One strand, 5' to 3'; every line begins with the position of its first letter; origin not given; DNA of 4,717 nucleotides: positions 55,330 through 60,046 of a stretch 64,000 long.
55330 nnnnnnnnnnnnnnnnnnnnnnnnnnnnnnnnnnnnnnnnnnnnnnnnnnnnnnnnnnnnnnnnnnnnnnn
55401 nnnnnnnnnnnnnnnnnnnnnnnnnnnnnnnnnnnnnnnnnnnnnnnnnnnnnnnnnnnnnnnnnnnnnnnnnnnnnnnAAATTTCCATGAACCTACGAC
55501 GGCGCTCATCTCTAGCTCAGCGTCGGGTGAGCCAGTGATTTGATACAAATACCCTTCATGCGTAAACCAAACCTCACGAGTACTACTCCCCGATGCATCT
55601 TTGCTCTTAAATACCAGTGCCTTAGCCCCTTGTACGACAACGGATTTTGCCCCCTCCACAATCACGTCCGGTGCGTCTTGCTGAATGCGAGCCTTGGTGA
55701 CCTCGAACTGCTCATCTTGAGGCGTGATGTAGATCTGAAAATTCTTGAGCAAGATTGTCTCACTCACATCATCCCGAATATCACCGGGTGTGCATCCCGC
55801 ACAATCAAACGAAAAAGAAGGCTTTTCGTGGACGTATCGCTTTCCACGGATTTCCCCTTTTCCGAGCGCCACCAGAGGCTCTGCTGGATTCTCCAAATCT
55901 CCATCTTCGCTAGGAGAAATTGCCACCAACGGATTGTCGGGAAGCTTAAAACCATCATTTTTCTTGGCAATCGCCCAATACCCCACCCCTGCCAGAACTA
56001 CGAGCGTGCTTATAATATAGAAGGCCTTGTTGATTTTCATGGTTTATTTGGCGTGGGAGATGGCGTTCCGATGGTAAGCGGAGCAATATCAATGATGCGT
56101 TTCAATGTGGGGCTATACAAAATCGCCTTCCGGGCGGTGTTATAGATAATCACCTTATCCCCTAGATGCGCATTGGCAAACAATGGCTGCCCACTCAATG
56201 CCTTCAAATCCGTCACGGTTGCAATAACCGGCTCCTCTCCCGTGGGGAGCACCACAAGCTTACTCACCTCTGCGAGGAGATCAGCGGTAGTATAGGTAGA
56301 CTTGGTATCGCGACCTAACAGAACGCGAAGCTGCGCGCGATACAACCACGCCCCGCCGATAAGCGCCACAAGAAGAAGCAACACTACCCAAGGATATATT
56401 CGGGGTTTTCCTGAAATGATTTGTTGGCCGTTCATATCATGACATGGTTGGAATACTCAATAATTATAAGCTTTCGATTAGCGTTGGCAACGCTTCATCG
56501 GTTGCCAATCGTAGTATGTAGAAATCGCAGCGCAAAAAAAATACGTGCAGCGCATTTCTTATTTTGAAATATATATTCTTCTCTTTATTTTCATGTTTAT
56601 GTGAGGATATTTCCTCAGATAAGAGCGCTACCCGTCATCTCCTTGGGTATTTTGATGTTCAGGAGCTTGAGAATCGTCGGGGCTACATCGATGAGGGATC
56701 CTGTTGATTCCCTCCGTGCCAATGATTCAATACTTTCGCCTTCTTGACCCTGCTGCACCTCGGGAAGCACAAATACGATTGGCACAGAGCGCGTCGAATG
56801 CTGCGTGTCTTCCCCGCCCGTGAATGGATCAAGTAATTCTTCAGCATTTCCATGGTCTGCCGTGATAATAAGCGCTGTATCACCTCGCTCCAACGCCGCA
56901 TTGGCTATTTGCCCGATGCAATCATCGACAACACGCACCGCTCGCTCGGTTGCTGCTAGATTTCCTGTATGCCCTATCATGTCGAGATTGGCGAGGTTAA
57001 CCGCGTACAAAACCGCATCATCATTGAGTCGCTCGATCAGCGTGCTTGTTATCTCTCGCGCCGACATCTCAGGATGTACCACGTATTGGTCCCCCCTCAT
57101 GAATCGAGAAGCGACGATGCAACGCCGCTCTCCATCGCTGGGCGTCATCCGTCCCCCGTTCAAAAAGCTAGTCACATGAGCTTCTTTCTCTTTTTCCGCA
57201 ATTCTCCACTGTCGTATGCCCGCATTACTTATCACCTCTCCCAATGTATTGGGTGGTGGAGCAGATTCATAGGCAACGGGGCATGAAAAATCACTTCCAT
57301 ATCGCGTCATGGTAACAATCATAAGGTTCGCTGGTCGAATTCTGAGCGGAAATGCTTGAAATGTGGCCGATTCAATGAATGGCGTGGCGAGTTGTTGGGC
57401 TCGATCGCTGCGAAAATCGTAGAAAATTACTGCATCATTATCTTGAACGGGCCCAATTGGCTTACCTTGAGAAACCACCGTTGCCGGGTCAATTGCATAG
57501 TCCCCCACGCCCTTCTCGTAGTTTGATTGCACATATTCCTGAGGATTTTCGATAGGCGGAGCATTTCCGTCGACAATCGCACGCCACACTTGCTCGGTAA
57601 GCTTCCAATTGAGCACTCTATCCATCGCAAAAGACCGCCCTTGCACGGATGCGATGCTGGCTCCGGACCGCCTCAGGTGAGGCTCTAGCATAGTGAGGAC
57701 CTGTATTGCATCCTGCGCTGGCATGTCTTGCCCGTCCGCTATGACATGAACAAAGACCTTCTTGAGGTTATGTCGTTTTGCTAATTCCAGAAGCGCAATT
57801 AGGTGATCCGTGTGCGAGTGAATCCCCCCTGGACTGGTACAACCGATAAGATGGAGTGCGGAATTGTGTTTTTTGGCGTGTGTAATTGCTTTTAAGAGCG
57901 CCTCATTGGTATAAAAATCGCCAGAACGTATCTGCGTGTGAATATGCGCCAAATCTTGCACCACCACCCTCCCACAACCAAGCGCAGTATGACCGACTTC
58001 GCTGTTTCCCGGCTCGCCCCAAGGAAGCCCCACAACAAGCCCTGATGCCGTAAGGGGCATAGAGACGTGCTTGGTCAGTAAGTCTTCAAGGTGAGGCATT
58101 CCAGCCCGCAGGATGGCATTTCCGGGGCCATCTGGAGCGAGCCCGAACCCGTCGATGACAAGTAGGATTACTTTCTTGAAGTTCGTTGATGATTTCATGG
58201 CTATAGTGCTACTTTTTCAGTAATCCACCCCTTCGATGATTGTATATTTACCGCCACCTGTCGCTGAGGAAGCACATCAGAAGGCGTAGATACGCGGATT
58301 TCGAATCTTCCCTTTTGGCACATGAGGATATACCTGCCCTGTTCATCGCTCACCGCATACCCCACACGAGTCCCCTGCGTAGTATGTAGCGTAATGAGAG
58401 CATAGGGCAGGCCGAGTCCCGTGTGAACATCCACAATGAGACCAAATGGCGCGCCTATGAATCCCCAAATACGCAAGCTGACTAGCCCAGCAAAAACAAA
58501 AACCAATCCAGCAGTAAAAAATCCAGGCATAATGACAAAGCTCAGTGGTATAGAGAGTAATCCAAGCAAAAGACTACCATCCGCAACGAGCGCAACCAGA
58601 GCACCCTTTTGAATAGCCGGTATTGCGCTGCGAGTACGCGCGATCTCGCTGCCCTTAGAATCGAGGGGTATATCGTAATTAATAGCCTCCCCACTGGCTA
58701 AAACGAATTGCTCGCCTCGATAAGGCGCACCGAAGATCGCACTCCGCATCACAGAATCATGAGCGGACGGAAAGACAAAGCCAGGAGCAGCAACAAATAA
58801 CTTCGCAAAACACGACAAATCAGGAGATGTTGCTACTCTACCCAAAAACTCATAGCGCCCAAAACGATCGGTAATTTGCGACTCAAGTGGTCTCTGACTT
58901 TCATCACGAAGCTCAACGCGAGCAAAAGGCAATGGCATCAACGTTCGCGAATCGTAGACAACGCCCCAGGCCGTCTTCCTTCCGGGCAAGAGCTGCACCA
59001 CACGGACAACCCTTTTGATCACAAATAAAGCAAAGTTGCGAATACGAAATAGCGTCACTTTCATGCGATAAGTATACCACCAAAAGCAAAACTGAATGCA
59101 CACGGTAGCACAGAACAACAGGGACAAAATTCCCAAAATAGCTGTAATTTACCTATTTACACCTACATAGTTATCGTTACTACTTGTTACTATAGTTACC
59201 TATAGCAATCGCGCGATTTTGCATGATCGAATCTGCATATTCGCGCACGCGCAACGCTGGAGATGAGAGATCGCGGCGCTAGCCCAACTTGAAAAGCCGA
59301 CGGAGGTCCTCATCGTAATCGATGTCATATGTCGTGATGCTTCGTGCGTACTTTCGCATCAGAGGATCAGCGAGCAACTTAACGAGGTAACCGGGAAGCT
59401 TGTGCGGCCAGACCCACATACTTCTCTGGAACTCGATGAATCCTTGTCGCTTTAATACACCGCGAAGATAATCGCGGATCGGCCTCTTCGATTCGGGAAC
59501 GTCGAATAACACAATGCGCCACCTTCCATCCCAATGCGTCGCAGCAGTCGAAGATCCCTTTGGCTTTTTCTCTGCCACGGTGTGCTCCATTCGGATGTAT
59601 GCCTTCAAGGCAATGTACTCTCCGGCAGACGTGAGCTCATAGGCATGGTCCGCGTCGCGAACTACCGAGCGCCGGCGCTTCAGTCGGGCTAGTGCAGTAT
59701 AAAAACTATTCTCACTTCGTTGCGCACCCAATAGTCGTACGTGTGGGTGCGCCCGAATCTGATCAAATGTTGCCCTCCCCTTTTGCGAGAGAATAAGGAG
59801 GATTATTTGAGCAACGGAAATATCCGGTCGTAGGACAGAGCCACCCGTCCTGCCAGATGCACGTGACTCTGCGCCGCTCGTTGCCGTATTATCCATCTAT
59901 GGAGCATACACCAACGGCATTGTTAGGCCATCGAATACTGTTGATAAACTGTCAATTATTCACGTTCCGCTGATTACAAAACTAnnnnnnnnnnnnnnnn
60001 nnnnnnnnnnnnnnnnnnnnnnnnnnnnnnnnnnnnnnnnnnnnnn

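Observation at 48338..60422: A three-member paralog family of small membrane-anchored proteins punctuates the surface-protein operons.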

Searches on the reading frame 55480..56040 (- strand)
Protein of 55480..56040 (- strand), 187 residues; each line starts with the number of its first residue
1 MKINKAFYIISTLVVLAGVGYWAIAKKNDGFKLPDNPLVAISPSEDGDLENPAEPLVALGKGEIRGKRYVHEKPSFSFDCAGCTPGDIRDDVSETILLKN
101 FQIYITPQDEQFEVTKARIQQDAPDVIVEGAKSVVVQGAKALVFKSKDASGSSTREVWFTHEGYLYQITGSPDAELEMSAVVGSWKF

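Call 9: search_protein_families(library=pfam, proteins=[window:55480-56040:-], max_evalue=0.01)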
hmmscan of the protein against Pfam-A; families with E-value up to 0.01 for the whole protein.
window:55480-56040:- (187 aa): 0 families

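Call 40: search_protein_families(library=pfam, proteins=[window:55480-56040:-], max_evalue=0.01)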
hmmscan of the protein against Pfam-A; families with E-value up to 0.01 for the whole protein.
window:55480-56040:- (187 aa): 0 families

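Call 42: search_protein_families(library=ncbifam, proteins=[window:55480-56040:-], max_evalue=0.1)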
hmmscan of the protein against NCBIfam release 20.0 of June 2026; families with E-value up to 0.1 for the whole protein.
window:55480-56040:- (187 aa): 1 family
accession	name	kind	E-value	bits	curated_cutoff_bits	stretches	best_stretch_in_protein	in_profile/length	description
NF053721.1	PA3694_fam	subfamily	0.057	14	60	0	9-51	14-56/94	PA3694 family proteiin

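Call 54: search_protein_families(library=phrogs, proteins=[window:55480-56040:-], max_evalue=0.01)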
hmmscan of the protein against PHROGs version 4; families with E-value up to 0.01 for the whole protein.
window:55480-56040:- (187 aa): 0 families

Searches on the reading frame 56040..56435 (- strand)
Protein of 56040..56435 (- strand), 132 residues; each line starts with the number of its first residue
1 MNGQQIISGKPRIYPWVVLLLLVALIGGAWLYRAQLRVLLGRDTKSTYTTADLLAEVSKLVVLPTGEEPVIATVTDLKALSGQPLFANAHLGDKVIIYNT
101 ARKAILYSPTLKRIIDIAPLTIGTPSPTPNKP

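Call 8: search_protein_families(library=pfam, proteins=[window:56040-56435:-], max_evalue=1)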
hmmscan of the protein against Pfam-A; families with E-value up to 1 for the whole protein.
window:56040-56435:- (132 aa): 1 family
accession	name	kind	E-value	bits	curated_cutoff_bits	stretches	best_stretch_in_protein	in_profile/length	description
PF11084.13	DUF2621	-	0.073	13.5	27.7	1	14-52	9-47/139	Protein of unknown function (DUF2621)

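Call 42: search_protein_families(library=ncbifam, proteins=[window:56040-56435:-], max_evalue=0.1)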
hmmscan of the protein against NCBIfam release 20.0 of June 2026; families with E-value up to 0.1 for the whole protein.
window:56040-56435:- (132 aa): 0 families

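Call 54: search_protein_families(library=phrogs, proteins=[window:56040-56435:-], max_evalue=0.01)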
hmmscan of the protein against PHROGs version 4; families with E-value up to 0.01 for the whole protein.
window:56040-56435:- (132 aa): 0 families

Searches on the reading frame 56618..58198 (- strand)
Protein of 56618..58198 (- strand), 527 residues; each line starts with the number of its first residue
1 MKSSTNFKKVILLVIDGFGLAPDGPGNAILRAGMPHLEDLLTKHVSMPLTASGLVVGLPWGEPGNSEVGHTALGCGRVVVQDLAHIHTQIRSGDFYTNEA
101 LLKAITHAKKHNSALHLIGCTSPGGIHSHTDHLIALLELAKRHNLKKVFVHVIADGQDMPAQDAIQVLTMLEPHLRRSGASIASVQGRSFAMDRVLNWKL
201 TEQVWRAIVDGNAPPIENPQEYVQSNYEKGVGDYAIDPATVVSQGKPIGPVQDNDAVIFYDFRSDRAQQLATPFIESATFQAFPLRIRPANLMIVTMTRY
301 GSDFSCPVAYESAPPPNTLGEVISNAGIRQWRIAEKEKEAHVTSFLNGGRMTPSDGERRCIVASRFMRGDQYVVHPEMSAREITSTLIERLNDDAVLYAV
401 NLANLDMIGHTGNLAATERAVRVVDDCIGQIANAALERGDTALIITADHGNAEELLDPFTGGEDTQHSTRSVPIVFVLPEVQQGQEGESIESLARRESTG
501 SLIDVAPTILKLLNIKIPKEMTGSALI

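Call 9: search_protein_families(library=pfam, proteins=[window:56618-58198:-], max_evalue=0.01)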
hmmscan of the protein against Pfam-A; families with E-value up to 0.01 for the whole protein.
window:56618-58198:- (527 aa): 4 families
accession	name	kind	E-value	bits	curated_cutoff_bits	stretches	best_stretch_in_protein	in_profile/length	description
PF06415.18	iPGM_N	-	9.4e-63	212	27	1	86-300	1-215/217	BPG-independent PGAM N-terminus (iPGM_N)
PF01676.23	Metalloenzyme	-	1.9e-57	195.1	24.3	1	8-516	1-251/252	Metalloenzyme superfamily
PF01663.27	Phosphodiest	-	7.1e-09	36.1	23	1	381-453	142-223/342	Type I phosphodiesterase / nucleotide pyrophosphatase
PF00884.28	Sulfatase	-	2.4e-06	27.5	25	1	413-515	202-301/301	Sulfatase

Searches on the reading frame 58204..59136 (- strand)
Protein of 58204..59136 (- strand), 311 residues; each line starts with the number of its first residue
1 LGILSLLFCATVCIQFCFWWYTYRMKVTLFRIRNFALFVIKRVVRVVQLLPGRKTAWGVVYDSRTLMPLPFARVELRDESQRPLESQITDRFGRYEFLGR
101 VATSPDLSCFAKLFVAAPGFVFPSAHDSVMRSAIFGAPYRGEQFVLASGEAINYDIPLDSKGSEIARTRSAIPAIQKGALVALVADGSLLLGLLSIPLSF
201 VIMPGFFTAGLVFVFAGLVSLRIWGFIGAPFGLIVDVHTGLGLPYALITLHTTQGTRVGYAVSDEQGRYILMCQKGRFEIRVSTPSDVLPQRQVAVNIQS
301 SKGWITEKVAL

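Call 9: search_protein_families(library=pfam, proteins=[window:58204-59136:-], max_evalue=0.01)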
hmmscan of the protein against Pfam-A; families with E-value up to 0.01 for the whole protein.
window:58204-59136:- (311 aa): 4 families
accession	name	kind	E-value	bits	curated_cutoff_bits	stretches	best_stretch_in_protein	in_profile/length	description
PF13620.12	CarboxypepD_reg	-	5.7e-10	39.8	32.3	1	232-286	4-58/82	Carboxypeptidase regulatory-like domain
PF13715.12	CarbopepD_reg_2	-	0.00019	21.8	32.2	0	232-284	3-52/88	CarboxypepD_reg-like domain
PF11974.14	bMG3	-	0.0013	19.1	34.9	0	60-100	19-59/103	Bacterial alpha-2-macroglobulin MG3 domain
PF17210.9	SdrD_B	-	0.002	18.8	29.7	0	245-290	26-72/112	SdrD B-like domain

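Call 40: search_protein_families(library=pfam, proteins=[window:58204-59136:-], max_evalue=0.01)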
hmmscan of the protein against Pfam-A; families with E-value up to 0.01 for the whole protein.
window:58204-59136:- (311 aa): 4 families
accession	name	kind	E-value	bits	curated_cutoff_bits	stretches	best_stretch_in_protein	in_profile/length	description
PF13620.12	CarboxypepD_reg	-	5.7e-10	39.8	32.3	1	232-286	4-58/82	Carboxypeptidase regulatory-like domain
PF13715.12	CarbopepD_reg_2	-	0.00019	21.8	32.2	0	232-284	3-52/88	CarboxypepD_reg-like domain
PF11974.14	bMG3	-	0.0013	19.1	34.9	0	60-100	19-59/103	Bacterial alpha-2-macroglobulin MG3 domain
PF17210.9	SdrD_B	-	0.002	18.8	29.7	0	245-290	26-72/112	SdrD B-like domain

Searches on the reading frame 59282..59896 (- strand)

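Call 9: search_protein_families(library=pfam, proteins=[window:59282-59896:-], max_evalue=0.01)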
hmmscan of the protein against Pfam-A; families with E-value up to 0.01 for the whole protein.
window:59282-59896:- (205 aa): 1 family
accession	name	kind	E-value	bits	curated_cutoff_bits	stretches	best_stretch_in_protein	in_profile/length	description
PF20803.2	PaaX_M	-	8.8e-18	64.6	24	1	120-189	2-71/83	PaaX protein central Cas2-like domain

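Call 40: search_protein_families(library=pfam, proteins=[window:59282-59896:-], max_evalue=0.01)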
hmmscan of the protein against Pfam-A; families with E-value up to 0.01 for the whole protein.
window:59282-59896:- (205 aa): 1 family
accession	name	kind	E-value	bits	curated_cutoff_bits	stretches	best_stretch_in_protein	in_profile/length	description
PF20803.2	PaaX_M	-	8.8e-18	64.6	24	1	120-189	2-71/83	PaaX protein central Cas2-like domain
